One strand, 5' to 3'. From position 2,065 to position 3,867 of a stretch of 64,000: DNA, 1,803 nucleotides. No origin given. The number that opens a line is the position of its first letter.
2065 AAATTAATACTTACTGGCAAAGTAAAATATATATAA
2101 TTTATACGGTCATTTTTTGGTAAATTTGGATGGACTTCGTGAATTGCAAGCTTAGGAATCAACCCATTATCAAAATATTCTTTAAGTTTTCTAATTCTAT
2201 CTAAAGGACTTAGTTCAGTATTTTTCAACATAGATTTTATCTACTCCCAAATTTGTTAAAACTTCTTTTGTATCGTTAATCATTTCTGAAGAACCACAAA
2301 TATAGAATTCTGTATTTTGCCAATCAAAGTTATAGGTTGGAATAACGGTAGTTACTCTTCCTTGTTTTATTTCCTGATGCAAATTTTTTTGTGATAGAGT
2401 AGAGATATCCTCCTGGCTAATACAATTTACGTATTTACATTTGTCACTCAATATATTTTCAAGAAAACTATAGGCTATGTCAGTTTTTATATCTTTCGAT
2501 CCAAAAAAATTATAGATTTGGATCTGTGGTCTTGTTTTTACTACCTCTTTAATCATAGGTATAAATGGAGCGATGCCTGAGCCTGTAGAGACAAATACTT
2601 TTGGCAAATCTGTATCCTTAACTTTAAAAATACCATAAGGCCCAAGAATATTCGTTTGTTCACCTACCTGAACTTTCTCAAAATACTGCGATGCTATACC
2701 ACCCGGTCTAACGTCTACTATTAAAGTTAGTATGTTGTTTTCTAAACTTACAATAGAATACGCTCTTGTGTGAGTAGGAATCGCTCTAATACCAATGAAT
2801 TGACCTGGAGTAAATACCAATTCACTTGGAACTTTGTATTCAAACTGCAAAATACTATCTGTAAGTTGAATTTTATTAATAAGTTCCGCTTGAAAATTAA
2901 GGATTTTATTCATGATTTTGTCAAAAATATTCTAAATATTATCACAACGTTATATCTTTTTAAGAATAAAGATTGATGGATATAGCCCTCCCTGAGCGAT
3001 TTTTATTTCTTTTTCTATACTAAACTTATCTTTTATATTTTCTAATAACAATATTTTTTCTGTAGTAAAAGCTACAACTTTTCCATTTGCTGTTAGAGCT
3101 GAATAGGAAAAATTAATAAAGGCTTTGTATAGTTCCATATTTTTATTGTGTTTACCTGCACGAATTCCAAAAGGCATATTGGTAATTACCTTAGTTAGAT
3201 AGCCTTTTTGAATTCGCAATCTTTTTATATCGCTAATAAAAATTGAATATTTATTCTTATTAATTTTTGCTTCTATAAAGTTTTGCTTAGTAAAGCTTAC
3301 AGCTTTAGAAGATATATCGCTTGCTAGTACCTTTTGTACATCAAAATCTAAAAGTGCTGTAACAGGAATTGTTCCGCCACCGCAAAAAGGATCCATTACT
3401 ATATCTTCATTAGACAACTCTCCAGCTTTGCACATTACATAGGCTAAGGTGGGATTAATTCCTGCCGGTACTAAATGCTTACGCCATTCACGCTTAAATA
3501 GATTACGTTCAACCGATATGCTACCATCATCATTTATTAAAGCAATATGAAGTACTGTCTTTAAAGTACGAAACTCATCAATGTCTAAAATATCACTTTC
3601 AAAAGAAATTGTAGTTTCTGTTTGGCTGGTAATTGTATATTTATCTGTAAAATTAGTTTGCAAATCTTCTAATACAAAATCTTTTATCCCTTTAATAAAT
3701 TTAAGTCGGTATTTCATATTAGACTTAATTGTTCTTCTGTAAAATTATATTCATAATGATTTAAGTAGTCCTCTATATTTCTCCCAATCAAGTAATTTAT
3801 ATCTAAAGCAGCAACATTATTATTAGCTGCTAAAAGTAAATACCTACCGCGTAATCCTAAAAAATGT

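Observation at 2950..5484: Erm-like 23S rRNA adenine methyltransferase in an overlapping three-gene RNA-modification operon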

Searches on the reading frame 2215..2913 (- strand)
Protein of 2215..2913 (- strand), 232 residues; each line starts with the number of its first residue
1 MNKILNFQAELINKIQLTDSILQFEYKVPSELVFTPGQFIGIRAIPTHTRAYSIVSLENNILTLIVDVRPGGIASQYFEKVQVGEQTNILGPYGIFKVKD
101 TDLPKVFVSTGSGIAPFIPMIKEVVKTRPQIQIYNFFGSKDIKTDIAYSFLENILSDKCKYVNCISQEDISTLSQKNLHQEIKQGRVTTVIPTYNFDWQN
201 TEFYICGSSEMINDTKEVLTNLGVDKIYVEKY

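Call 3: search_protein_families(library=pfam, proteins=[window:2215-2913:-], max_evalue=0.01)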
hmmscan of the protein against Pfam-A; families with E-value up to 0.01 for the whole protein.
window:2215-2913:- (232 aa): 3 families
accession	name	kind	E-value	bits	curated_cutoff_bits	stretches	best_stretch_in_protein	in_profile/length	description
PF00175.26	NAD_binding_1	-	2.2e-10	41.6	22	1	107-216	1-108/109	Oxidoreductase NAD-binding domain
PF00970.30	FAD_binding_6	-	4.6e-10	40.2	21.1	1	9-97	2-98/99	Oxidoreductase FAD-binding domain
PF08030.17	NAD_binding_6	-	0.0025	18.3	22.2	0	106-128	5-27/156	Ferric reductase NAD binding domain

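Call 4: search_protein_families(library=ncbifam, proteins=[window:2215-2913:-], max_evalue=0.01)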
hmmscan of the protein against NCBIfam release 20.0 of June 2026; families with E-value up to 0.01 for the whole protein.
window:2215-2913:- (232 aa): 27 families (the best 25 are shown)
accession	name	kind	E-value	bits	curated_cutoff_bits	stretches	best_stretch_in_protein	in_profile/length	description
NF040810.1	BenC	equivalog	1.7e-26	93.1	430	1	5-231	103-329/333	benzoate 1,2-dioxygenase electron transfer component BenC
NF045803.1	MethMoxFADbindMmoC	equivalog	1e-21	77.1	500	1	7-232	107-340/343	aromatic/alkene monooxygenase hydroxylase FAD-binding subunit MmoC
NF009805.0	PRK13289.1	equivalog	7.4e-20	71.2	432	1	33-226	184-384/399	NO-inducible flavohemoprotein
TIGR02160.1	PA_CoA_Oxy5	hypoth_equivalog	1.9e-19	69.7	420.8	1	17-229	12-236/352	1,2-phenylacetyl-CoA epoxidase subunit PaaE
NF008822.0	PRK11872.1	equivalog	3.5e-19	69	402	1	12-232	114-335/341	anthranilate 1,2-dioxygenase electron transfer component AntC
TIGR01941.1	nqrF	equivalog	1.2e-12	47.5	295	1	70-226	238-395/405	NADH:ubiquinone reductase (Na(+)-transporting) subunit F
NF005963.0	PRK08051.1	equivalog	8.9e-12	44.8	230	1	16-225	13-223/233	NAD(P)H-flavin reductase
NF000798.0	PRK00054.1-3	equivalog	9.1e-12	45.1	219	1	7-154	6-151/244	dihydroorotate dehydrogenase electron transfer subunit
NF006220.0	PRK08345.1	subfamily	1e-11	44.6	395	1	26-229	35-248/294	cytochrome-c3 hydrogenase subunit gamma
NF007964.0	PRK10684.1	equivalog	1.1e-11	44.3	383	1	34-232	37-237/333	NADH oxidoreductase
NF058606.1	GlBtMonoRdsGbcB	equivalog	1e-10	41.1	500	1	15-225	22-238/362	glycine betaine monooxygenase reductase subunit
NF040830.1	sulfhyd_ShyC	equivalog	6.7e-10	38.6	600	1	24-214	29-225/288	NAD(P)-dependent hydrogenase/sulfhydrogenase 2 subunit gamma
NF004470.0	PRK05802.1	equivalog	2.2e-09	36.8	313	1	7-190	66-258/330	sulfide/dihydroorotate dehydrogenase-like FAD/NAD-binding protein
NF052252.1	flav_redu_LuxG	exception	2.8e-08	33.2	340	1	14-221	7-215/232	flavin mononucleotide reductase LuxG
NF008178.0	PRK10926.1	equivalog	6.2e-08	32.2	390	1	13-221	11-227/248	ferredoxin--NADP(+) reductase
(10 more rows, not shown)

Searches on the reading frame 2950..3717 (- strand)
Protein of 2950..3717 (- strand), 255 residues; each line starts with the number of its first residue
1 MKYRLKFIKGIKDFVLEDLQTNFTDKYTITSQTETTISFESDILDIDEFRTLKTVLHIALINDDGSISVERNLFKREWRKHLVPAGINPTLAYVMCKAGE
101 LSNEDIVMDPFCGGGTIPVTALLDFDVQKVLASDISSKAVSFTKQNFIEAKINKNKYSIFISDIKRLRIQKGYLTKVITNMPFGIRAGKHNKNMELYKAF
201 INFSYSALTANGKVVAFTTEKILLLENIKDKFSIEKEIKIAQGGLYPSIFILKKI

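Call 3: search_protein_families(library=pfam, proteins=[window:2950-3717:-], max_evalue=0.01)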
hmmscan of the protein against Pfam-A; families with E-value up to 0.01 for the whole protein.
window:2950-3717:- (255 aa): 5 families
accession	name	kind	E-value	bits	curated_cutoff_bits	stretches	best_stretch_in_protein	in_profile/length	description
PF01170.24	UPF0020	-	2.4e-25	89.8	22.3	1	76-236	1-183/197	RMKL-like, methyltransferase domain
PF05175.20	MTS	-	1.7e-08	34.7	23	1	106-236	34-158/170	Methyltransferase small domain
PF11599.14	AviRa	-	0.00012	22.1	25.7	0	106-147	54-97/232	RRNA methyltransferase AviRa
PF02086.21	MethyltransfD12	-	0.00099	19.3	22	1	103-191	20-96/253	D12 class N6 adenine-specific DNA methyltransferase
PF06325.19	PrmA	-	0.0016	18.4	22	1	103-159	161-215/296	Ribosomal protein L11 methyltransferase (PrmA)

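Call 4: search_protein_families(library=ncbifam, proteins=[window:2950-3717:-], max_evalue=0.01)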
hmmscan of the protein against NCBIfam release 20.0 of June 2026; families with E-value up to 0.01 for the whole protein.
window:2950-3717:- (255 aa): 17 families
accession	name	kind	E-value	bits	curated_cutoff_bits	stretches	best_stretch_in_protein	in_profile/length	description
NF040721.1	Trm14_Arch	equivalog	1e-24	87.3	280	2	134-253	251-370/370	tRNA (guanine(6)-N2)-methyltransferase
TIGR01177.1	TIGR01177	hypoth_equivalog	3.2e-19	69.4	316.55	1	76-240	155-317/330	TIGR01177 family methyltransferase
NF040850.1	Trm14_Thcoccales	equivalog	3.4e-17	62.4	480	1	70-252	185-364/365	tRNA (guanine(6)-N2)-methyltransferase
NF033398.1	rRNA_meth_EmtA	equivalog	4.9e-14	52.5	625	1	76-254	160-333/336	EmtA family 23S rRNA (guanine(2470)) methyltransferase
NF008748.0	PRK11783.1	equivalog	5.8e-11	41.3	466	2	128-218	259-349/704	bifunctional 23S rRNA (guanine(2069)-N(7))-methyltransferase RlmK/23S rRNA (guanine(2445)-N(2))-methyltransferase RlmL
TIGR03534.1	RF_mod_PrmC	equivalog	1.1e-05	25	199.1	1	104-183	87-166/253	peptide chain release factor N(5)-glutamine methyltransferase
NF041081.1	prot_lys_mtase_Arch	equivalog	2.8e-05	24.2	200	1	97-153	3-59/142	protein-lysine N-methyltransferase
TIGR00536.1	hemK_fam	subfamily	3.7e-05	22.9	115.5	1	105-155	113-166/286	HemK family protein methyltransferase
TIGR00479.1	rumA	equivalog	0.00032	19.6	183.55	1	85-158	275-343/432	23S rRNA (uracil(1939)-C(5))-methyltransferase RlmD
TIGR03533.1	L3_gln_methyl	equivalog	0.00042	19.8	229.7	1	106-183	124-199/284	50S ribosomal protein L3 N(5)-glutamine methyltransferase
NF011529.0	PRK14968.1-3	equivalog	0.00056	19.4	162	1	100-165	31-92/198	putative methyltransferase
TIGR00745.1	apbA_panE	subfamily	0.0017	17.7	141.35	1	55-103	165-209/305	2-dehydropantoate 2-reductase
TIGR02469.1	CbiT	equivalog_domain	0.0025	18.1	78.3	1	100-166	16-80/124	precorrin-6Y C5,15-methyltransferase (decarboxylating) subunit CbiT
TIGR00406.1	prmA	equivalog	0.0037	16.8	183.15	1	104-159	160-214/288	50S ribosomal protein L11 methyltransferase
NF001556.0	PRK00377.1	equivalog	0.0049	16.7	238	0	100-153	37-91/198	cobalt-precorrin-6Y C(15)-methyltransferase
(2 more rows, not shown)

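Call 13: search_solved_structures(query=window:2950-3717:-, max_evalue=0.001, show_alignments=2)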
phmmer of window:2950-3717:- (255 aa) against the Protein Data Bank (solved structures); distinct sequences matched with E-value up to 0.001: 3.
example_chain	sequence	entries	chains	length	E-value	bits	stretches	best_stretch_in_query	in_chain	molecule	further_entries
3tma_A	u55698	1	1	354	6.6e-13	52.1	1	70-255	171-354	methyltransferase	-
3tlj_A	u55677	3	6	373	1.1e-12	51.3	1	70-253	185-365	tRNA (guanine N2-)-methyltransferase Trm14 | Crystal structure of Trm14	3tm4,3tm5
5fa8_A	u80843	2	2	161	0.00026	24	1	95-168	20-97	Ribosomal protein L11 methyltransferase, putative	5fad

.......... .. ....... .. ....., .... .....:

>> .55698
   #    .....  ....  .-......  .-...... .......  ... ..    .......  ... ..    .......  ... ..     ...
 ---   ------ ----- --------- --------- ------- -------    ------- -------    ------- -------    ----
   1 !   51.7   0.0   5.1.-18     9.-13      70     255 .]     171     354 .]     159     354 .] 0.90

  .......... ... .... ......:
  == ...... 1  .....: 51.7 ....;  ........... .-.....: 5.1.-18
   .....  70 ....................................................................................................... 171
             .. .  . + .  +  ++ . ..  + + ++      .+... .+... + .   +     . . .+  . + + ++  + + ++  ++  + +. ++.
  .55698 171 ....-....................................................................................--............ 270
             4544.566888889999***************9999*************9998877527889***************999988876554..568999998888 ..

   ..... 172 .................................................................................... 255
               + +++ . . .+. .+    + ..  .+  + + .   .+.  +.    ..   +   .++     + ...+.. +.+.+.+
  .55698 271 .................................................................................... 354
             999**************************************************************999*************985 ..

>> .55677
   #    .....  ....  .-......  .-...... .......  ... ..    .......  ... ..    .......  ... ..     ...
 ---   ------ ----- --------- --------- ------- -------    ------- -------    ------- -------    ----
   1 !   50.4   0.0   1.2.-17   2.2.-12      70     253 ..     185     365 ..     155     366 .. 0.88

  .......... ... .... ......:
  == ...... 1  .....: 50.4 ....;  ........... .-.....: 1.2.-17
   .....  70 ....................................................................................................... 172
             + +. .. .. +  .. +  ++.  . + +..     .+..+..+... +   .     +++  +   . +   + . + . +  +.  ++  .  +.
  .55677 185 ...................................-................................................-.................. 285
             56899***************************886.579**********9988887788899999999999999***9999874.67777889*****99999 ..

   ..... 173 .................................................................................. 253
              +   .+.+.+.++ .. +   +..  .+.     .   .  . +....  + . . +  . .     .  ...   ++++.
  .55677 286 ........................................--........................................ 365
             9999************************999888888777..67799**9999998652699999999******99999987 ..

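Call 35: find_homologous_proteins(query=window:2950-3717:-)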
Query window:2950-3717:- (255 aa): 30 proteins with E <= 0.001 among 1036 candidates.
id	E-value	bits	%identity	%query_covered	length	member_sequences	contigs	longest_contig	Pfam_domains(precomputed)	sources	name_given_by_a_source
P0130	5.1e-158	542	97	100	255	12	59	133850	PF05175.21,PF11599.15,PF01170.25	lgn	-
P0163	1.7e-119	416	73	100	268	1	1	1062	PF05175.21,PF11599.15,PF01170.25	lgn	-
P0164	9.1e-106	371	65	100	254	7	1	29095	PF05175.21,PF01170.25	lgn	-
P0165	5.8e-105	368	66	100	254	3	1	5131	PF13847.13,PF05175.21,PF02086.22,PF01170.25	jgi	-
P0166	1.2e-103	364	66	100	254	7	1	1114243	PF13847.13,PF06325.20,PF05175.21,PF11599.15,PF03602.22,PF13649.13,PF02086.22,PF01170.25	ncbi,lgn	-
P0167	3.8e-103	362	64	100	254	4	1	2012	PF13847.13,PF05175.21,PF01170.25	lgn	-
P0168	1.8e-101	357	60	100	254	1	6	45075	PF13847.13,PF05175.21,PF01170.25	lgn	-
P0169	2.5e-101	356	64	100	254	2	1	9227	PF13847.13,PF05175.21,PF01170.25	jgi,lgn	-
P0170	5.7e-101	355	62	100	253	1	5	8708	PF05175.21,PF11599.15,PF01170.25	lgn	-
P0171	3.3e-99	349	62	100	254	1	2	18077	PF05175.21,PF11599.15,PF01170.25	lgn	-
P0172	1.9e-92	327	58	100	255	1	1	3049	PF13847.13,PF02353.27,PF05175.21,PF11599.15,PF13649.13,PF01170.25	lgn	-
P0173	9.4e-73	263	50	100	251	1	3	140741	PF13847.13,PF05175.21,PF01170.25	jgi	jgi:tRNA (guanine6-N2)-methyltransferase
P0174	3.7e-70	254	49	100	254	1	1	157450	PF13847.13,PF06325.20,PF05175.21,PF13649.13,PF01170.25,PF02475.24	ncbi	-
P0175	6.1e-67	244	50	100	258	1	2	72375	PF05175.21,PF11599.15,PF01170.25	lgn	-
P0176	3.1e-64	235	51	98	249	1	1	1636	PF13847.13,PF06325.20,PF05175.21,PF11599.15,PF03602.22,PF01170.25,PF01564.24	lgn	-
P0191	1.8e-4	39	25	57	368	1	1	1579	PF02926.23,PF01170.25,PF22020.3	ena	-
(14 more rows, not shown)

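Call 48: predict_structure(alignment_id=A3)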
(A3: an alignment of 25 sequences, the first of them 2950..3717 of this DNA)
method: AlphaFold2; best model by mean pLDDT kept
length: 255 residues; sequences in the alignment: 25
mean_pLDDT: 94.4   pTM: 0.91
mean pLDDT of the five models: 94.4, 94.4, 94.1, 93.6, 93.4
residues with pLDDT >= 90: 230; 70-90: 19; 50-70: 5; < 50: 1
segments of 3 or more residues with pLDDT < 50: none
pLDDT, mean of each block of 10 residues (from residue 1): 97 97 96 98 96 97 95 91 88 98 98 96 98 95 97 97 93 98 68 91 97 96 94 98 92 97
secondary structure, 60 per line:
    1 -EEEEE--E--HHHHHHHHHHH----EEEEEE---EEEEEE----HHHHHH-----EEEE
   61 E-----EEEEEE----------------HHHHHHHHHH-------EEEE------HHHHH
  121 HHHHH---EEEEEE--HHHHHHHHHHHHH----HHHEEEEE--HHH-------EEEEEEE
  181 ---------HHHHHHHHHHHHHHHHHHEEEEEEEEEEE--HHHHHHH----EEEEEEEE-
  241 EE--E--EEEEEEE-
elements in order: E2-6 H12-22 E27-32 E36-41 H46-51 E57-61 E67-72 H89-98 E106-109 H116-125 E129-134 H137-149 E157-161 E174-180 H190-207 E208-218 H221-227 E232-239 E248-254

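Call 51: fold_search(model_id=the predicted structure, library=pdb)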
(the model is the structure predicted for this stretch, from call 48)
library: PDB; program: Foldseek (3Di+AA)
matches with E <= 10: 1976; with E <= 0.001: 1355
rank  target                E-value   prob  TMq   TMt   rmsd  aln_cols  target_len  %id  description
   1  6zxw_G                4.2e-18  1.00  0.66  0.53   7.2       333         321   15  Structure of Archaeoglobus fulgidus Trm11-Trm112 m2G10 tRNA methyltransferase complex bound to sinefungin (released 2020-09-23)
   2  3tma                  4.8e-18  1.00  0.84  0.65   3.4       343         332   16  Crystal structure of TrmN from Thermus thermophilus (released 2012-03-14)
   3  6zxv_B                4.4e-17  1.00  0.66  0.53   7.4       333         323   15  Structure of Archaeoglobus fulgidus Trm11 m2G10 tRNA methyltransferase enzyme bound to sinefungin (released 2020-09-23)
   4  6zxv_A                8.7e-17  1.00  0.66  0.53   7.2       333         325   15  Structure of Archaeoglobus fulgidus Trm11 m2G10 tRNA methyltransferase enzyme bound to sinefungin (released 2020-09-23)
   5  6zxy                  2.3e-16  1.00  0.63  0.51   7.5       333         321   16  Structure of Archaeoglobus fulgidus Trm11 m2G10 tRNA methyltransferase enzyme (released 2020-09-23)
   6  3tm5_B                4.5e-16  1.00  0.84  0.60   5.3       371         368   17  Crystal structure of Trm14 from Pyrococcus furiosus in complex with sinefungin (released 2012-03-14)
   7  3tm5_A                1.8e-15  1.00  0.83  0.59   5.0       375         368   17  Crystal structure of Trm14 from Pyrococcus furiosus in complex with sinefungin (released 2012-03-14)
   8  3tlj_A                6.8e-15  1.00  0.83  0.59   4.7       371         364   17  Crystal structure of Trm14 from Pyrococcus furiosus in complex with S-adenosyl-L-homocysteine (released 2012-03-14)
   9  5e71                  8.7e-13  1.00  0.60  0.48   6.8       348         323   14  Crystal structure of the archaeal tRNA m2G/m22G10 methyltransferase (aTrm11) from Thermococcus kodakarensis (released 2016-07-06)
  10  3ldu                  9.2e-13  1.00  0.80  0.55   6.0       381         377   14  The crystal structure of a possible methylase from Clostridium difficile 630. (released 2010-01-26)
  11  3v8v_A                5.1e-12  1.00  0.77  0.31   5.3       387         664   12  Crystal structure of bifunctional methyltransferase YcbY (RlmLK) from Escherichia coli, SAM binding (released 2012-02-29)
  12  3mb5                  1.9e-11  1.00  0.54  0.54   7.9       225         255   16  Crystal structure of P. abyssi tRNA m1A58 methyltransferase in complex with S-adenosyl-L-methionine (released 2010-05-12)
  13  5fa8                  3.4e-11  1.00  0.53  0.83   3.4       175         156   19  SAM complex with aKMT from the hyperthermophilic archaeon Sulfolobus islandicu (released 2016-06-29)
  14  3k0b                  4.1e-11  1.00  0.74  0.51   6.6       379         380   13  Crystal structure of a predicted N6-adenine-specific DNA methylase from Listeria monocytogenes str. 4b F2365 (released 2009-10-13)
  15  5jwj_MODEL_1_A        4.1e-11  1.00  0.48  0.73   5.2       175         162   18  NMR solution structure of a thermophilic lysine methyl transferase from Sulfolobus islandicus (released 2017-05-24)
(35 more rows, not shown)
